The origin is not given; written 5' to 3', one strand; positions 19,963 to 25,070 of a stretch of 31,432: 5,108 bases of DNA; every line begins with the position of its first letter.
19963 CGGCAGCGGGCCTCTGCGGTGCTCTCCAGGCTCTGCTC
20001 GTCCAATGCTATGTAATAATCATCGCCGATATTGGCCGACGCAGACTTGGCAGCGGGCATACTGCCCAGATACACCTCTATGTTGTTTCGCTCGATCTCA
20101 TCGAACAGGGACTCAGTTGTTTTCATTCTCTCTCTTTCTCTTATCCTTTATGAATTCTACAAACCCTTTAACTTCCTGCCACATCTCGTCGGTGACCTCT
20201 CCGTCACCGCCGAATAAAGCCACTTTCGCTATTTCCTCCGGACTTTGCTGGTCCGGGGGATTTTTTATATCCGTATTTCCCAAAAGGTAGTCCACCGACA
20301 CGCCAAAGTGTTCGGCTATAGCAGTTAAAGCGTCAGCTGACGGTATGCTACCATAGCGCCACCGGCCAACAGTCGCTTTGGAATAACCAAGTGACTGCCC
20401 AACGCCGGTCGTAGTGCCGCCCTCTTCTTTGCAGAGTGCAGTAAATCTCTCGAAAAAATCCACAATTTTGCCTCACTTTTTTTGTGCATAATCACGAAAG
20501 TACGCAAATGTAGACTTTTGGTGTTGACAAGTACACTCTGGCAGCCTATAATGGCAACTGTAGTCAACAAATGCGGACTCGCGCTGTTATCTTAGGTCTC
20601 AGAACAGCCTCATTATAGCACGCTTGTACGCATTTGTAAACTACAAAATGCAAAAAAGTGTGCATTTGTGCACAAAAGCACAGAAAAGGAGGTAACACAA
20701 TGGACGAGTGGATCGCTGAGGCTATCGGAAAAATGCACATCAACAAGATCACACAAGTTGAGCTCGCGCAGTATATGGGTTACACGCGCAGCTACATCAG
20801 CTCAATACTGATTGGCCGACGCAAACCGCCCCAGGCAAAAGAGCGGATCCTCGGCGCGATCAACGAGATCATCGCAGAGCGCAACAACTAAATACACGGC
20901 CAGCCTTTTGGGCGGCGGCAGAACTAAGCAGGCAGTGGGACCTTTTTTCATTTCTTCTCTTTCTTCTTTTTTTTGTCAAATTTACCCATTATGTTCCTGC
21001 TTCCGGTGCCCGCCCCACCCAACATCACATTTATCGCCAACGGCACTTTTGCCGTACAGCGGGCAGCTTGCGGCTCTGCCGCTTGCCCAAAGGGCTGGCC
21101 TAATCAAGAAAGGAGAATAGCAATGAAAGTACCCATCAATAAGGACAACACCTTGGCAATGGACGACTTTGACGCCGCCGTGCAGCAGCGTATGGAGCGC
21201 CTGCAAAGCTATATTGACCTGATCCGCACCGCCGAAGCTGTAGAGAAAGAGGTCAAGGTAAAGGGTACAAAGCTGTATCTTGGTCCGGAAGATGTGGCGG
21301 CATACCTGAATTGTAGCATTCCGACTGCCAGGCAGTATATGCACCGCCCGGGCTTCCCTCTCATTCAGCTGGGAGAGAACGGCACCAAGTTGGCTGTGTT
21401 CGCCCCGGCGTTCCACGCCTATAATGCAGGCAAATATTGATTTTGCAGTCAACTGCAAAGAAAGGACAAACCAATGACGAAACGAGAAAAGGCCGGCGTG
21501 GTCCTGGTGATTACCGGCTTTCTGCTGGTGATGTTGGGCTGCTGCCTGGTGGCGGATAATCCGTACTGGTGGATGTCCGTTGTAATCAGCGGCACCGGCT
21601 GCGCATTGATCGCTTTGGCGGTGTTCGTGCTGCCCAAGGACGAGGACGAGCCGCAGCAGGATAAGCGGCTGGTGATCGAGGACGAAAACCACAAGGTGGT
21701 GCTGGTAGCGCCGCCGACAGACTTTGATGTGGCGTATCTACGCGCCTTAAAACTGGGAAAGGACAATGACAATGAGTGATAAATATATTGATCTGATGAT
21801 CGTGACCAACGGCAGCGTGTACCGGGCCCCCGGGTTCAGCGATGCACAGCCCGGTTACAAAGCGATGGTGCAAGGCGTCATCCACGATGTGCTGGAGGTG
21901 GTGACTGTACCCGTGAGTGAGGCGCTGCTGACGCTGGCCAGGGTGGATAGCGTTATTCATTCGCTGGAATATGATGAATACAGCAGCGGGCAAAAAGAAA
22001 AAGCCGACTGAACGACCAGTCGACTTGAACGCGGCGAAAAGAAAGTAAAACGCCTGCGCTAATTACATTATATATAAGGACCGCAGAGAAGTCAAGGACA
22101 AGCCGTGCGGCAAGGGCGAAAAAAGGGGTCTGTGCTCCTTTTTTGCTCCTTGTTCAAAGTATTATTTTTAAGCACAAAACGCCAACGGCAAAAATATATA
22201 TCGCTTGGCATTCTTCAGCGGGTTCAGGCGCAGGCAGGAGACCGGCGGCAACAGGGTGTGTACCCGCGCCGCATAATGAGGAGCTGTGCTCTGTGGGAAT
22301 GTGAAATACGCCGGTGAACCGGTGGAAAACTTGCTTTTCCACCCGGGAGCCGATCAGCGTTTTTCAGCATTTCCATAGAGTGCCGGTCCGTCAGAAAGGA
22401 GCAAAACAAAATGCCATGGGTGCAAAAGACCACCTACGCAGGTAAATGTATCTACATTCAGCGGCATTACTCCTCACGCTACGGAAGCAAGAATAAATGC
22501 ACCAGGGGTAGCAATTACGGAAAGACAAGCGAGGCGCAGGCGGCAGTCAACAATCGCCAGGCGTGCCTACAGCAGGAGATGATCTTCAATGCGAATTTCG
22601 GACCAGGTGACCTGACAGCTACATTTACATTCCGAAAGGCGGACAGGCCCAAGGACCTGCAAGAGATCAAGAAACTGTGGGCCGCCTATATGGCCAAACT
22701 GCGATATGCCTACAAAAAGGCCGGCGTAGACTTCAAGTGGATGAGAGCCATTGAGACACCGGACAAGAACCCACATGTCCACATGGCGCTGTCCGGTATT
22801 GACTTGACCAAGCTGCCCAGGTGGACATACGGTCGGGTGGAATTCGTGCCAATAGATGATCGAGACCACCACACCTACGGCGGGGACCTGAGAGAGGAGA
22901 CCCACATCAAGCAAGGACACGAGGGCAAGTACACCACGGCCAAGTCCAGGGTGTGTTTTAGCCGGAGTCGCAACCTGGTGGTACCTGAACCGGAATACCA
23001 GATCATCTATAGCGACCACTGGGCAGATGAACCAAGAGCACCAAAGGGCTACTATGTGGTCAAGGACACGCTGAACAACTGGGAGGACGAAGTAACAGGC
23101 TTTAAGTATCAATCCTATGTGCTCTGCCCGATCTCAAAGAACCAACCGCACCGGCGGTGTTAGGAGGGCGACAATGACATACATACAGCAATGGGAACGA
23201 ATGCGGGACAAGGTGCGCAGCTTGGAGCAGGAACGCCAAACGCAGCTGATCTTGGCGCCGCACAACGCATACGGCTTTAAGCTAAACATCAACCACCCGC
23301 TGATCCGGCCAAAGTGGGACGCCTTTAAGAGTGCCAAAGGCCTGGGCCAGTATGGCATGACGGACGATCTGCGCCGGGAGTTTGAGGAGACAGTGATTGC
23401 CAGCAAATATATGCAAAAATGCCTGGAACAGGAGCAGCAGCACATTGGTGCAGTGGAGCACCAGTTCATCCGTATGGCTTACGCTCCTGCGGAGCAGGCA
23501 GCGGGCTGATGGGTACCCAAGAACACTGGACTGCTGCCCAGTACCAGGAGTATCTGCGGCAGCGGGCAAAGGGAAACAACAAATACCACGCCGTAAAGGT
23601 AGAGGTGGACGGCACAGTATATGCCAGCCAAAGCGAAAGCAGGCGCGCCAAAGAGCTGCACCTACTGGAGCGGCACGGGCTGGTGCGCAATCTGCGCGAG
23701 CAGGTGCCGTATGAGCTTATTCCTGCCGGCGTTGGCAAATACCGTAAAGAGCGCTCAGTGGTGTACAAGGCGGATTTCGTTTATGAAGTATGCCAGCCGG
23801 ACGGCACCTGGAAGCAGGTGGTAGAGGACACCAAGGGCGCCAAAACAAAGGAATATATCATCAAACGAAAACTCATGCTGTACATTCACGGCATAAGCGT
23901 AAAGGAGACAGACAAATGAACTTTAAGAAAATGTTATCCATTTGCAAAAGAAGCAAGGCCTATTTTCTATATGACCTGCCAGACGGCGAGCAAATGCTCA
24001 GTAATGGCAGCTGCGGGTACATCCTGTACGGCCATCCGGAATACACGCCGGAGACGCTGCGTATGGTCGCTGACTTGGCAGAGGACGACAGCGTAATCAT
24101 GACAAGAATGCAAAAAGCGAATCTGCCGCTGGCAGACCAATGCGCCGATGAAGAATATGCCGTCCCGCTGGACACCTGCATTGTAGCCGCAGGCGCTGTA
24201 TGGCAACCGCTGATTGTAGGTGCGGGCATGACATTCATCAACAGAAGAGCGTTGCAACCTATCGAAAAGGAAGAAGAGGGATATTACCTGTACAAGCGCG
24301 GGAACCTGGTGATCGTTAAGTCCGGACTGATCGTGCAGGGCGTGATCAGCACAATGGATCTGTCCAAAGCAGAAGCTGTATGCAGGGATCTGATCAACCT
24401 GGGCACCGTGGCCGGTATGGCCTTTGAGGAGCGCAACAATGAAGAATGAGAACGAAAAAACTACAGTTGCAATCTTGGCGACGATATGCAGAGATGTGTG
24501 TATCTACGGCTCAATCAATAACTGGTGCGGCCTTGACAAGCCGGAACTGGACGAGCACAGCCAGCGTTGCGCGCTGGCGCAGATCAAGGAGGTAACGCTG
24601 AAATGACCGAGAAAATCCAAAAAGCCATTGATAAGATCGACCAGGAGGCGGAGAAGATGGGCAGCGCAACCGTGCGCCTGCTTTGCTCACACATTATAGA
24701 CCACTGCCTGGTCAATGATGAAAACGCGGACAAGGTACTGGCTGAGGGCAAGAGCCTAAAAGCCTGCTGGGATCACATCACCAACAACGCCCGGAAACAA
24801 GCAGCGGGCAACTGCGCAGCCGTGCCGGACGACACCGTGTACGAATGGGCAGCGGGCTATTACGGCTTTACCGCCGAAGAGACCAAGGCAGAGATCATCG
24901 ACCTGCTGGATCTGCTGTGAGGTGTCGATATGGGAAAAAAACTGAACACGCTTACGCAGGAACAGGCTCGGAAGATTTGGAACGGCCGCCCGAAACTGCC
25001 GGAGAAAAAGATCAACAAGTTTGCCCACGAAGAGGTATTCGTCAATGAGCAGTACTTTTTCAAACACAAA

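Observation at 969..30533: Fully strand-polarised, massively over-represented octamer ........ (consensus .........): candidate Chi-like or polar genome signal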

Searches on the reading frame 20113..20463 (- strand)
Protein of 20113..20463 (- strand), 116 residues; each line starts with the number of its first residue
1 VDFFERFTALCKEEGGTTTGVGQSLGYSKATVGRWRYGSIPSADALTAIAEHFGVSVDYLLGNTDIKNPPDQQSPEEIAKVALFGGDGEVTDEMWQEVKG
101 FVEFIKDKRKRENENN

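Call 13: search_protein_families(library=phrogs, proteins=[window:20113-20463:-])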
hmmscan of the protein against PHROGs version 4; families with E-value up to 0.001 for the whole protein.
window:20113-20463:- (116 aa): 9 families
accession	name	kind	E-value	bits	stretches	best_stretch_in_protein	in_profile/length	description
phrog_8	-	transcription regulation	1.7e-18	68.2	1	1-112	75-167/346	transcriptional regulator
phrog_4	-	transcription regulation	2.1e-10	41.2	1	1-103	135-244/400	transcriptional repressor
phrog_3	-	transcription regulation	8.9e-05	23.4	1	23-98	109-181/430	transcriptional repressor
phrog_3949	-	transcription regulation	0.00027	22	1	20-61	31-73/161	transcriptional repressor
phrog_8008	-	DNA, RNA and nucleotide metabolism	0.00029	21.5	1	5-43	5-42/66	DNA binding protein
phrog_2328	-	transcription regulation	0.00052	20.8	1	3-72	16-83/128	transcriptional repressor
phrog_2967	-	transcription regulation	0.00052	20.6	1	3-80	11-88/225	transcriptional regulator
phrog_2439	-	transcription regulation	0.00052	20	1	7-66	12-72/367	transcriptional regulator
phrog_3037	-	transcription regulation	0.00071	20.4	1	26-76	39-91/189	transcriptional repressor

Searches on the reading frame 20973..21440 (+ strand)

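Call 14: search_protein_families(library=phrogs, proteins=[window:20973-21440:+])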
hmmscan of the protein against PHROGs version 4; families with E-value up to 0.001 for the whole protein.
window:20973-21440:+ (155 aa): 1 family
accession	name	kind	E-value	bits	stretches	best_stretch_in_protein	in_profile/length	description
phrog_668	-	DNA, RNA and nucleotide metabolism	5.3e-09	37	1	49-134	22-96/181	HTH DNA binding protein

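Call 63: search_protein_families(library=pfam, max_evalue=0.01, proteins=[window:20973-21440:+])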
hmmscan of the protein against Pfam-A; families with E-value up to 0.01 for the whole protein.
window:20973-21440:+ (155 aa): 0 families

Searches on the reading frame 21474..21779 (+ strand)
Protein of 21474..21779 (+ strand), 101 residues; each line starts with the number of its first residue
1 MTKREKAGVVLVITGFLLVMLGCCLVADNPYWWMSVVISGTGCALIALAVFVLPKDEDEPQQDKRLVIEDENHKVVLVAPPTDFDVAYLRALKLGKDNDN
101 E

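Call 14: search_protein_families(library=phrogs, proteins=[window:21474-21779:+])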
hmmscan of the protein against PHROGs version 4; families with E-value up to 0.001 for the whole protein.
window:21474-21779:+ (101 aa): 1 family
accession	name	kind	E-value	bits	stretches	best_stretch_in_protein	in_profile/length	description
phrog_33952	-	unknown function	5e-60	201.4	1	1-101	1-101/104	-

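Call 63: search_protein_families(library=pfam, max_evalue=0.01, proteins=[window:21474-21779:+])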
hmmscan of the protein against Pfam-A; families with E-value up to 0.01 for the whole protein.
window:21474-21779:+ (101 aa): 2 families
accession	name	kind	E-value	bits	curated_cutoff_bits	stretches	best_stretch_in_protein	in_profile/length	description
PF04133.19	Vps55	-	0.0013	19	24.6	1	11-52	7-45/120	Vacuolar protein sorting 55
PF03137.26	OATP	-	0.0056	15.5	25.8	1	32-65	216-249/545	Organic Anion Transporter Polypeptide (OATP) family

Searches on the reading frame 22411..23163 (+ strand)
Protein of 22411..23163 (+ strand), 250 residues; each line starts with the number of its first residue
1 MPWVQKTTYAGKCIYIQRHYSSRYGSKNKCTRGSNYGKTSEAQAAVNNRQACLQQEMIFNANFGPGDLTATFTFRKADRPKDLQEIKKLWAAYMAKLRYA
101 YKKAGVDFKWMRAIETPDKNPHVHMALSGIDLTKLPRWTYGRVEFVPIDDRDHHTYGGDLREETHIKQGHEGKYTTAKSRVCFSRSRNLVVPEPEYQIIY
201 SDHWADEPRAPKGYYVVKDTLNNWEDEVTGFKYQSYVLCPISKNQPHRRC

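Call 6: search_protein_families(library=pfam, proteins=[window:22411-23163:+])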
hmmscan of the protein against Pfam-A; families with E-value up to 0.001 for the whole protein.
window:22411-23163:+ (250 aa): 1 family
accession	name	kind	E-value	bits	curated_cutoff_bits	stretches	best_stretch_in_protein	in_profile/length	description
PF23343.2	REP_ORF2-G2P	-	1.1e-05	26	27.8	1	69-140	3-76/99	Replication-associated protein ORF2/G2P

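Call 14: search_protein_families(library=phrogs, proteins=[window:22411-23163:+])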
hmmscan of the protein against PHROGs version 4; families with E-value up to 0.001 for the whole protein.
window:22411-23163:+ (250 aa): 1 family
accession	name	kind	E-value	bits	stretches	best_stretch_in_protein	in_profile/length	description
phrog_3584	-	DNA, RNA and nucleotide metabolism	1.3e-51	176.6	1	1-249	3-259/265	replication initiation protein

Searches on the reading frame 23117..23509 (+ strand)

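Call 14: search_protein_families(library=phrogs, proteins=[window:23117-23509:+])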
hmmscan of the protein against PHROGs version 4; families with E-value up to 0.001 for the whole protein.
window:23117-23509:+ (130 aa): 1 family
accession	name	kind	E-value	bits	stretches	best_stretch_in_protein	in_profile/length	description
phrog_34937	-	unknown function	5.5e-63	211.2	1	20-130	1-111/111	-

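Call 63: search_protein_families(library=pfam, max_evalue=0.01, proteins=[window:23117-23509:+])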
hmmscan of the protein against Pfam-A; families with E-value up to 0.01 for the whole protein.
window:23117-23509:+ (130 aa): 0 families

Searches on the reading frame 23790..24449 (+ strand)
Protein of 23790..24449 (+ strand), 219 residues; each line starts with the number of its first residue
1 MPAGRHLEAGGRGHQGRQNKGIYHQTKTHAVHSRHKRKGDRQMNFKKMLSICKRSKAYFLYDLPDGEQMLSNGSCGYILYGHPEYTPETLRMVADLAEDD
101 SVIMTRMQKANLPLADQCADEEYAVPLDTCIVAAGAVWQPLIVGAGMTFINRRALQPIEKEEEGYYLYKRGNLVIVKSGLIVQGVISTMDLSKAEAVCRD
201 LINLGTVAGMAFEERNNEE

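Call 6: search_protein_families(library=pfam, proteins=[window:23790-24449:+])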
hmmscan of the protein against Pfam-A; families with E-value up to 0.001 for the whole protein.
window:23790-24449:+ (219 aa): 0 families

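Call 14: search_protein_families(library=phrogs, proteins=[window:23790-24449:+])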
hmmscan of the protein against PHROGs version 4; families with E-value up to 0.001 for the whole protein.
window:23790-24449:+ (219 aa): 1 family
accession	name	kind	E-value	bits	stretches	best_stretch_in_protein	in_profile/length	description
phrog_24518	-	unknown function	3.1e-08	34.5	1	64-194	23-172/211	-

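Call 88: search_solved_structures(query=window:23790-24449:+, max_evalue=1)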
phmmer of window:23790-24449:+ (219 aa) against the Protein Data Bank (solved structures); distinct sequences matched with E-value up to 1: 3.
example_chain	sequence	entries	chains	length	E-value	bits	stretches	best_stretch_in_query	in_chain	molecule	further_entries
3r1w_A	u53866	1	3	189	0.083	15.3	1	124-184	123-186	carbonic anhydrase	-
1yp2_A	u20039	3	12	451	0.74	12.2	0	132-186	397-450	Glucose-1-phosphate adenylyltransferase small subunit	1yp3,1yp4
9iux_A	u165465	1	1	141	0.87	12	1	47-148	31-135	Hemoglobin subunit mu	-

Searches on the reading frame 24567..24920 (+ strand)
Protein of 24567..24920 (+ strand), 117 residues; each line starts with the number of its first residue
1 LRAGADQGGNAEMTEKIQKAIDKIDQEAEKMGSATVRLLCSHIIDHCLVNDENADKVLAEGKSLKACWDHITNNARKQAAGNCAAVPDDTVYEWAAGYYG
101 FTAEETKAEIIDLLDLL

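Call 63: search_protein_families(library=pfam, max_evalue=0.01, proteins=[window:24567-24920:+])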
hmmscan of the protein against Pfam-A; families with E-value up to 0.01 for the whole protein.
window:24567-24920:+ (117 aa): 1 family
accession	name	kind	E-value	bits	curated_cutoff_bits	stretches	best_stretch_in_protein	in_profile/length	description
PF14058.11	PcfK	-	7.2e-09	36.3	27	1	34-100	5-68/139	PcfK-like protein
